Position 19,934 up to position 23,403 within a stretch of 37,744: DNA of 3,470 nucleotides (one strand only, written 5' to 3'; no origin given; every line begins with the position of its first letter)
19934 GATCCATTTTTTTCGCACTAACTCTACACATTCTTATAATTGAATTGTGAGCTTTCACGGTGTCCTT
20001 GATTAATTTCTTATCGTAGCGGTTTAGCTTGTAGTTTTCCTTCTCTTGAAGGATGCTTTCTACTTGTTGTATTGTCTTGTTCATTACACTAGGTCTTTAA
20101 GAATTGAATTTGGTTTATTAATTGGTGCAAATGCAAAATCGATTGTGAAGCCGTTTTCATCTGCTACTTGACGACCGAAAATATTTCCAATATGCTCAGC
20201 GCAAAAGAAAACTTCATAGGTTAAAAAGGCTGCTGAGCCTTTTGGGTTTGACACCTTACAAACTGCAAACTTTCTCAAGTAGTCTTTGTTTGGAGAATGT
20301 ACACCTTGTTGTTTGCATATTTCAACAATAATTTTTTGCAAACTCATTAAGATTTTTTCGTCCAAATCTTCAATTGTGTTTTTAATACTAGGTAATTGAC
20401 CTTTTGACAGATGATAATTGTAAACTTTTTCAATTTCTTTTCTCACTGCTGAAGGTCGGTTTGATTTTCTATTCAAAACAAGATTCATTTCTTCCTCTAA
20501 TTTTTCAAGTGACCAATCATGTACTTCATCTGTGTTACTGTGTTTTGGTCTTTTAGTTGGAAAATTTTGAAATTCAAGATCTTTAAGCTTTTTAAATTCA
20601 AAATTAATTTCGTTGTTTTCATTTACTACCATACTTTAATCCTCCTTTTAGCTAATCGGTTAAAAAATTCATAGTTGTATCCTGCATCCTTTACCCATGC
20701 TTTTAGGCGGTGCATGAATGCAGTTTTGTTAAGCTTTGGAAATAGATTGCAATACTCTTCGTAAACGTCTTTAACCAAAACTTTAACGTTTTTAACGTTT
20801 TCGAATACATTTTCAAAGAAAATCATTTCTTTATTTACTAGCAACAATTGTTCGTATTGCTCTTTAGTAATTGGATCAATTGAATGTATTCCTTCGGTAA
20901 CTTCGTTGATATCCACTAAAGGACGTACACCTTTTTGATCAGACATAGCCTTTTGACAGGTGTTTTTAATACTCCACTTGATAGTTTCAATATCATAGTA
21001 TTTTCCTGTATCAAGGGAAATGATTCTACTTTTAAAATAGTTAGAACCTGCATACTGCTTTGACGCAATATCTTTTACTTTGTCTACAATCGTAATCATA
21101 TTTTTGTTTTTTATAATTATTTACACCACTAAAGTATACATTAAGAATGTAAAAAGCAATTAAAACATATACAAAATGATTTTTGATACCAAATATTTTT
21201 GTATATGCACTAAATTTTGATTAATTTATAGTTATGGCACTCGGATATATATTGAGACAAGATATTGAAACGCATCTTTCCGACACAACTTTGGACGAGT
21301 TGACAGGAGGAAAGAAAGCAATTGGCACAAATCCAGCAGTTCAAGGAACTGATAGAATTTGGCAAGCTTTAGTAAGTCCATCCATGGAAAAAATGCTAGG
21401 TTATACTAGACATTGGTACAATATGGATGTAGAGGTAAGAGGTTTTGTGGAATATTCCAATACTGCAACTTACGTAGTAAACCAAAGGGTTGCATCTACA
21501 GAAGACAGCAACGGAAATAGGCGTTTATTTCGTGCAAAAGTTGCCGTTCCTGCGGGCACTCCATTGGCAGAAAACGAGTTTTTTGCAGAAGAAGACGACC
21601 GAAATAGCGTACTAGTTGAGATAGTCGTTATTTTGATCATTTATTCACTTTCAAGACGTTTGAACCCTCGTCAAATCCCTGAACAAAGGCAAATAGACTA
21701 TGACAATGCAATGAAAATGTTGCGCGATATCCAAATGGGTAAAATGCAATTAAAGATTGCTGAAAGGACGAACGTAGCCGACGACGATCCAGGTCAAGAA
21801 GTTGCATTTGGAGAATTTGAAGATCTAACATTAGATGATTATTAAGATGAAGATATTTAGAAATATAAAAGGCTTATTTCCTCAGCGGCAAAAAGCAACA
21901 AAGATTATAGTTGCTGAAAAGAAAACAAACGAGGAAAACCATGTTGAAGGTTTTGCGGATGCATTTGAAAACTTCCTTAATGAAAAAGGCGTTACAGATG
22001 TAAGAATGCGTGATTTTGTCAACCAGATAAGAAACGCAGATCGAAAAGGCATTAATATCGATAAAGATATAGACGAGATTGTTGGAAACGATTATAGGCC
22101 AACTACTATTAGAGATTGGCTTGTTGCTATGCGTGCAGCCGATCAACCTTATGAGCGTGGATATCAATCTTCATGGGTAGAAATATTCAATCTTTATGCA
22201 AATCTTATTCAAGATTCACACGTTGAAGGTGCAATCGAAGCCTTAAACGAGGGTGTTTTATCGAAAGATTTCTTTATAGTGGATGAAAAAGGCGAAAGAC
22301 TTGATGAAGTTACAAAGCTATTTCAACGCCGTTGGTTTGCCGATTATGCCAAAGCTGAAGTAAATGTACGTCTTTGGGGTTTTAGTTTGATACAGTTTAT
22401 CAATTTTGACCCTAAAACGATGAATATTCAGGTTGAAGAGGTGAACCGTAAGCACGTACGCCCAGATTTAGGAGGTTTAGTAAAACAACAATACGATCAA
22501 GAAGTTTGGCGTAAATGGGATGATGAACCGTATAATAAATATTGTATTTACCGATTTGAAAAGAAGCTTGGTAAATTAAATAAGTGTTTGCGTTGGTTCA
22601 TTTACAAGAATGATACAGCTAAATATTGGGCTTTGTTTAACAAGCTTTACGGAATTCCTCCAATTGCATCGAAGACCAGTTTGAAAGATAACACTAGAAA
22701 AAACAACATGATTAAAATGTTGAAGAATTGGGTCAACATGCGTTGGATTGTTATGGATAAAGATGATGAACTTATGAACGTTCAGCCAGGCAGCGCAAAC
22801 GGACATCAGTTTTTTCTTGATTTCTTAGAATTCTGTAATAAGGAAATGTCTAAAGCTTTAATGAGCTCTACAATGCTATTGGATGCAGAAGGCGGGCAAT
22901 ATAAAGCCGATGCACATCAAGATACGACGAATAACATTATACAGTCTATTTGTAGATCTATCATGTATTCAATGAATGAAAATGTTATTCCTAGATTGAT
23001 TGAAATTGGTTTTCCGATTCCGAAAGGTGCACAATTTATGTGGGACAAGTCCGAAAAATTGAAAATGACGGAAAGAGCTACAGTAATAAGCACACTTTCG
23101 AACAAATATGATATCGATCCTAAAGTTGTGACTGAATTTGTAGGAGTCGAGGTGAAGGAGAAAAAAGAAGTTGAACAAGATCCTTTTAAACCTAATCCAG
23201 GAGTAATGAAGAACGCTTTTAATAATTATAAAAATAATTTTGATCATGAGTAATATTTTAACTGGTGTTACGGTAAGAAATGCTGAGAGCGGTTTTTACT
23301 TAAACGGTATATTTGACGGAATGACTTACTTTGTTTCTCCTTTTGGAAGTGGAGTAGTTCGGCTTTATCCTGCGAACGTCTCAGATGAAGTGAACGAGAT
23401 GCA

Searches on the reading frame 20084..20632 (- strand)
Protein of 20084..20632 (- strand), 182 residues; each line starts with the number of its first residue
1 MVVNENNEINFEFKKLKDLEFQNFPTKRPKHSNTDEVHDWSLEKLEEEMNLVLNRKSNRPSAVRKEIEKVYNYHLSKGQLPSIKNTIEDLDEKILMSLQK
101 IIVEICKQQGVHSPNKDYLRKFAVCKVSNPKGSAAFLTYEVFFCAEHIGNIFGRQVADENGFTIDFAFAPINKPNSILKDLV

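Call 18: search_protein_families(library=phrogs, proteins=[window:20084-20632:-], max_evalue=0.001)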
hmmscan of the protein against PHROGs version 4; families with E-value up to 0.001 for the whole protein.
window:20084-20632:- (182 aa): 0 families

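Call 92: search_protein_families(library=pfam, proteins=[window:20084-20632:-], max_evalue=0.1)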
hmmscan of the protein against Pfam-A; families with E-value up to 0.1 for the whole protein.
window:20084-20632:- (182 aa): 1 family
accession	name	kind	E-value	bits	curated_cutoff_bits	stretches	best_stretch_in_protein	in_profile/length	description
PF18150.6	DUF5600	-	0.05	14.7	26.6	0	34-101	16-87/107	Domain of unknown function (DUF5600)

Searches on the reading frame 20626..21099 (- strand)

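Call 18: search_protein_families(library=phrogs, proteins=[window:20626-21099:-], max_evalue=0.001)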
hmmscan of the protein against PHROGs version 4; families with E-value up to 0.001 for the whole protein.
window:20626-21099:- (157 aa): 0 families

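Call 92: search_protein_families(library=pfam, proteins=[window:20626-21099:-], max_evalue=0.1)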
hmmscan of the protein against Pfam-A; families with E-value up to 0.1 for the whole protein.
window:20626-21099:- (157 aa): 1 family
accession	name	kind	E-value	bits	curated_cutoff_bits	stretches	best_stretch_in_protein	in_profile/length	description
PF13887.11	MYRF_ICA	-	0.071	12.8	24.1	0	86-98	1-13/36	Myelin regulatory factor ICA domain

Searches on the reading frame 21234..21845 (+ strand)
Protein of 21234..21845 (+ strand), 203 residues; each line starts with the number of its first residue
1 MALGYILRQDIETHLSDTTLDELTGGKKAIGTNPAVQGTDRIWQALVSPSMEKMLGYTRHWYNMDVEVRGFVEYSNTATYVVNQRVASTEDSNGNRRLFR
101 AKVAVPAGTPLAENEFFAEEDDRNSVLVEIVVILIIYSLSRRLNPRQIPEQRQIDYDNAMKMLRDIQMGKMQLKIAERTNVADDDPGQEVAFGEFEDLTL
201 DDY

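Call 18: search_protein_families(library=phrogs, proteins=[window:21234-21845:+], max_evalue=0.001)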
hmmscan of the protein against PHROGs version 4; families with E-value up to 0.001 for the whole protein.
window:21234-21845:+ (203 aa): 1 family
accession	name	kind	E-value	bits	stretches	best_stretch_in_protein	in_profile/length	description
phrog_195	-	connector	1e-10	42.4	1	109-187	217-284/386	head-tail adaptor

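Call 92: search_protein_families(library=pfam, proteins=[window:21234-21845:+], max_evalue=0.1)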
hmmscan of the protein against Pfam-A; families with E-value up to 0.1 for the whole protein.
window:21234-21845:+ (203 aa): 1 family
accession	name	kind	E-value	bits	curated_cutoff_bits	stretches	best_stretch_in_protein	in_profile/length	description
PF07030.17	Phage_Mu_Gp36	-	3.6e-10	40.5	24.7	1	122-185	58-117/124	Bacteriophage Mu, Gp36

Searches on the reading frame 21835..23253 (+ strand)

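Call 18: search_protein_families(library=phrogs, proteins=[window:21835-23253:+], max_evalue=0.001)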
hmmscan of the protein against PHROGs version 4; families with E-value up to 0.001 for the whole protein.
window:21835-23253:+ (472 aa): 3 families
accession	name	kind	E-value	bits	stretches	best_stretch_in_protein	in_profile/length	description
phrog_113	-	head and packaging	7.6e-31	108.2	1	117-455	69-429/1272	portal protein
phrog_35074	-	unknown function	4.8e-22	78.7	1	86-445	21-366/890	-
phrog_10231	-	unknown function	1.8e-06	28.6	1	315-444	12-139/256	-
